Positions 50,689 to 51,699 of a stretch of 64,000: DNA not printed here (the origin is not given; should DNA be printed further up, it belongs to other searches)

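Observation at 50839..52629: Islet cargo: PD-(D/E)XK DUF6602-like nuclease paired with a proteasome/HslV-like protein bearing a SEC-C tail; candidate novel defence-type pair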

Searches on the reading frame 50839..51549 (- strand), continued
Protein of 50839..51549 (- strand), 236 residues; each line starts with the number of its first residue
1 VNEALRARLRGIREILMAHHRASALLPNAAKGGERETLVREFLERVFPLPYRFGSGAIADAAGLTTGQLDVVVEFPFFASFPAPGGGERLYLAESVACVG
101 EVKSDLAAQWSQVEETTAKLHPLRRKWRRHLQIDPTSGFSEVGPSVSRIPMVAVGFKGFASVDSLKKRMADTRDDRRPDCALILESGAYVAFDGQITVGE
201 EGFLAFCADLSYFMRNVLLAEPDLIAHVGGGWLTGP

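Call 103: search_protein_families(library=pfam, alignment_id=A8, max_evalue=0.00001)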
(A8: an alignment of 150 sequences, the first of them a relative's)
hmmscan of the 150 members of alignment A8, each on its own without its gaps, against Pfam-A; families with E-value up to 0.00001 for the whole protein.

A. member 1, L014:4190-5023:- (277 aa): 0 families

B. families by the number of members that match (of 150 scanned): 122 families (the first 25 are shown)
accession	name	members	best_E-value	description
PF01026.27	TatD_DNase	4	1.1e-73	TatD related DNase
PF00890.30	FAD_binding_2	3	7.7e-71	FAD binding domain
PF02910.25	Succ_DH_flav_C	3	1.3e-39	Fumarate reductase flavoprotein C-term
PF01618.21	MotA_ExbB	3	5.1e-28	MotA/TolQ/ExbB proton channel family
PF13304.12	AAA_21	2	1.2e-39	AAA domain, putative AbiEii toxin, Type IV TA system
PF00665.32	rve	2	1.6e-29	Integrase core domain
PF01381.28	HTH_3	2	1.9e-09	Helix-turn-helix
PF13560.12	HTH_31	2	1.1e-07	Helix-turn-helix domain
PF07992.20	Pyr_redox_2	2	5.3e-06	Pyridine nucleotide-disulphide oxidoreductase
PF06202.20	GDE_C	1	4.5e-123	Amylo-alpha-1,6-glucosidase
PF04303.18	PrpF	1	4.1e-113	PrpF protein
PF01432.26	Peptidase_M3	1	5.9e-106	Peptidase family M3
PF03401.19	TctC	1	2.7e-59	Tripartite tricarboxylate transporter family receptor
PF12439.13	GDE_N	1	1.4e-55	Glycogen debranching enzyme N terminal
PF05974.18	DUF892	1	7.9e-51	Domain of unknown function (DUF892)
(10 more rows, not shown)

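Call 129: search_dna_similar(query=window:50839-51549:-, collection=plasmids, mode=protein, max_evalue=0.00001, max_rows=15)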
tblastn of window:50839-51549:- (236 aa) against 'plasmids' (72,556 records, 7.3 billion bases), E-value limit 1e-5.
No match.
